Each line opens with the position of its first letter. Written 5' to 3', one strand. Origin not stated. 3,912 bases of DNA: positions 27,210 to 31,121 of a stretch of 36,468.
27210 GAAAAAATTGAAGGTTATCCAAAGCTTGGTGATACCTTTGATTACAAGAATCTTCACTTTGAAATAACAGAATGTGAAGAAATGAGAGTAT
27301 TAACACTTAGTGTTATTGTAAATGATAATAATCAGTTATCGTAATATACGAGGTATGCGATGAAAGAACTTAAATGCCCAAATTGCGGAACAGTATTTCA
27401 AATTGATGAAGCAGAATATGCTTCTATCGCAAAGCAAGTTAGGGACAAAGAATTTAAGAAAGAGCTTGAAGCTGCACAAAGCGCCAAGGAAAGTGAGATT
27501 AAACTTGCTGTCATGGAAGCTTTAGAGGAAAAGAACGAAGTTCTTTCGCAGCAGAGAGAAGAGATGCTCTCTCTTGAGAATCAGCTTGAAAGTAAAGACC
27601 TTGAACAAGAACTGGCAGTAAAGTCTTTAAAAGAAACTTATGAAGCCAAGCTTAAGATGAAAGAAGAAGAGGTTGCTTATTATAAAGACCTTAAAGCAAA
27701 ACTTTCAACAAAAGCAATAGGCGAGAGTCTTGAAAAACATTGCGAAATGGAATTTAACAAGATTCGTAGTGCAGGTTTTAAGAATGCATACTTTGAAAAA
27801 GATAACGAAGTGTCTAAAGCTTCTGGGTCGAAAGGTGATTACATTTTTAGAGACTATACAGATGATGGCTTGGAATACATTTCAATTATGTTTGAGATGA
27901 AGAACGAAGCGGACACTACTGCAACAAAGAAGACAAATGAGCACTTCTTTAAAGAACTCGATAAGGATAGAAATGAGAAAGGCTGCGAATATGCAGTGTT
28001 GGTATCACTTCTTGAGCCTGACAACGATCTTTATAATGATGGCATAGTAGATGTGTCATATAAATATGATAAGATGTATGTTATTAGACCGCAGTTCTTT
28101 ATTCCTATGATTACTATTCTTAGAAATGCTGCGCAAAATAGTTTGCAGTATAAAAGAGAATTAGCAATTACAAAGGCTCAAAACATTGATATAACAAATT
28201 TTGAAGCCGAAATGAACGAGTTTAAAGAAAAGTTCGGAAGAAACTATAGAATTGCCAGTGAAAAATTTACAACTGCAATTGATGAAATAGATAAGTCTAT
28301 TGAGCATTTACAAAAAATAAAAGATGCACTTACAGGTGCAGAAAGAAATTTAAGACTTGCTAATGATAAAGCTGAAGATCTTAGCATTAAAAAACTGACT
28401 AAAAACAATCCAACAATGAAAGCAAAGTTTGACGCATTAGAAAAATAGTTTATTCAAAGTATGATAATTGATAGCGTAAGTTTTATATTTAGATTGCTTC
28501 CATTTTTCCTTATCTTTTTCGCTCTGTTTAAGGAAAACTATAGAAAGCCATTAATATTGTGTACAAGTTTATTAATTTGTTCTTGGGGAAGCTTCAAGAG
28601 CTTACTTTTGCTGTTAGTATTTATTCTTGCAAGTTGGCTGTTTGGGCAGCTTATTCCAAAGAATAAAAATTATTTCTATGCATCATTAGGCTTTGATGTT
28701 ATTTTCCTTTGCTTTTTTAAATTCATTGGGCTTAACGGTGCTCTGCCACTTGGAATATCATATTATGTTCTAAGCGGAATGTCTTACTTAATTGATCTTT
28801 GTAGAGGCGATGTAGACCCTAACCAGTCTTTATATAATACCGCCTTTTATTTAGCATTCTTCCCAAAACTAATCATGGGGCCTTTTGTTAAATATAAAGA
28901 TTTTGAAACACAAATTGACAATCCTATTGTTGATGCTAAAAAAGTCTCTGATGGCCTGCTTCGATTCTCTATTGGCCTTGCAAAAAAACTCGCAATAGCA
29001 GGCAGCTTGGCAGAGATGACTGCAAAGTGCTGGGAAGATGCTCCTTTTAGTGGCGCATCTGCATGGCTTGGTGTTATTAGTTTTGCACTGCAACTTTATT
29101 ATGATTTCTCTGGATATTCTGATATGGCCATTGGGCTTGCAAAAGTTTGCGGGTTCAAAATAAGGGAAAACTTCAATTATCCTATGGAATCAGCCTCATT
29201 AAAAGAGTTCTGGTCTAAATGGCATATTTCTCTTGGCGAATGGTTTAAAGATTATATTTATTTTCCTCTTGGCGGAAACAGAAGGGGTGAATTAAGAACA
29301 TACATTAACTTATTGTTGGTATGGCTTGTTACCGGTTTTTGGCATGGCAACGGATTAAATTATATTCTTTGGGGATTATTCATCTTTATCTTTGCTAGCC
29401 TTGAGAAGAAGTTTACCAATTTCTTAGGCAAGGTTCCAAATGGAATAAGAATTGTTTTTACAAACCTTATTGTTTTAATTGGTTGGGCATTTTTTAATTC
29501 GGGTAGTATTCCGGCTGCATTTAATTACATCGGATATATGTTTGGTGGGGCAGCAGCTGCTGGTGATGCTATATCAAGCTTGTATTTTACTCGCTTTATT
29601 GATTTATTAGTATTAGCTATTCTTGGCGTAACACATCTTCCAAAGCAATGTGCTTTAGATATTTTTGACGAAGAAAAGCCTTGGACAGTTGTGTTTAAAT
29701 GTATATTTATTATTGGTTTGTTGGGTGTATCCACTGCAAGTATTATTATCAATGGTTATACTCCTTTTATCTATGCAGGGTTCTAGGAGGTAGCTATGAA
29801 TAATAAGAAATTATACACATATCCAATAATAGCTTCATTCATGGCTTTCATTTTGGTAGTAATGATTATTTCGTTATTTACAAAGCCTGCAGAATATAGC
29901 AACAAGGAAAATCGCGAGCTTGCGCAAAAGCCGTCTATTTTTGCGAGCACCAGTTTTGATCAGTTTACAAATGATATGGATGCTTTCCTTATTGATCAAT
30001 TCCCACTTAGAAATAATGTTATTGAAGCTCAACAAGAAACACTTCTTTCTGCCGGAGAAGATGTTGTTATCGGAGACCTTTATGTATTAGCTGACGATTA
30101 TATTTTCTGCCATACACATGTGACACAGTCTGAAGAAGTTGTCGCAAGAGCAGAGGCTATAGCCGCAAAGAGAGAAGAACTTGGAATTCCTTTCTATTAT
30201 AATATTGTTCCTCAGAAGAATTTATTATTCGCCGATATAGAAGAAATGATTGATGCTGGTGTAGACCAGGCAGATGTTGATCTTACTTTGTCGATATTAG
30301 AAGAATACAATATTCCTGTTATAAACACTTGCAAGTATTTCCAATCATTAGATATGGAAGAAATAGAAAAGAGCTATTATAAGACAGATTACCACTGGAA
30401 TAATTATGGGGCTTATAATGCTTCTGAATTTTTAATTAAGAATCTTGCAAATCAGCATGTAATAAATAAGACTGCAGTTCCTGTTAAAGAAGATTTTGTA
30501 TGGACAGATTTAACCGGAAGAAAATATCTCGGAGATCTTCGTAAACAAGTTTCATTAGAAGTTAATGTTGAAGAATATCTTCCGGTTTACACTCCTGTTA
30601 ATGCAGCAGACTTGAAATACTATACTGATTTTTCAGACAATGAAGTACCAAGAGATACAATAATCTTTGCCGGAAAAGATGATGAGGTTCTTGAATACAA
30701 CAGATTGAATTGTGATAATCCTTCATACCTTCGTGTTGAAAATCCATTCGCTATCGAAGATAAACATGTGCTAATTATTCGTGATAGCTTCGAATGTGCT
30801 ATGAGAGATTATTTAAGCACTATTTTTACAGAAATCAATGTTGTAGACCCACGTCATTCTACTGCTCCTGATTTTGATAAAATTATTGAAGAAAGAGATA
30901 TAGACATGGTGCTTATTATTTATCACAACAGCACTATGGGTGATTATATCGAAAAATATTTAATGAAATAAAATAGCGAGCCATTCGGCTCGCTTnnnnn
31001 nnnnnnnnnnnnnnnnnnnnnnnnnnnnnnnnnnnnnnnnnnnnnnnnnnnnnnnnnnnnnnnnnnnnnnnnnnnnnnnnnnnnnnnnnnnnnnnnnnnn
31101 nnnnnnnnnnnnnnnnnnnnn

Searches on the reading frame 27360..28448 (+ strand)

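Call 24: search_protein_families(library=pfam, proteins=[window:27360-28448:+])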
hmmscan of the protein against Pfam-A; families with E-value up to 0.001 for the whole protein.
window:27360-28448:+ (362 aa): 1 family
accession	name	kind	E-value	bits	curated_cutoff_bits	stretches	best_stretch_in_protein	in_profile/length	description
PF09903.14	DUF2130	-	5.1e-88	295.1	26.7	1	88-349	2-255/255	Uncharacterized protein conserved in bacteria (DUF2130)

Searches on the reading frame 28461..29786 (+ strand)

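Call 24: search_protein_families(library=pfam, proteins=[window:28461-29786:+])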
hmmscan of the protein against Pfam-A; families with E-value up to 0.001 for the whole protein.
window:28461-29786:+ (441 aa): 2 families
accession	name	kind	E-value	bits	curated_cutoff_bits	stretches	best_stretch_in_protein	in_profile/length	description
PF03062.24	MBOAT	-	9e-29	101.2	27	1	123-323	80-302/337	MBOAT, membrane-bound O-acyltransferase family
PF13813.11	MBOAT_2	-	8.8e-07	29.6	25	1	236-297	3-66/85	Membrane bound O-acyl transferase family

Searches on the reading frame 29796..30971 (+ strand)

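Call 24: search_protein_families(library=pfam, proteins=[window:29796-30971:+])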
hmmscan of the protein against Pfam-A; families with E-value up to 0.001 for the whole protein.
window:29796-30971:+ (391 aa): 2 families
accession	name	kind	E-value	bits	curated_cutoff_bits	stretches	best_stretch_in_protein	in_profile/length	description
PF16822.11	ALGX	-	1.1e-11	45.4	26.5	1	111-263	24-173/268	SGNH hydrolase-like domain, acetyltransferase AlgX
PF14286.12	DHHW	-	1.3e-09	38.3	25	1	176-350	218-385/385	DHHW protein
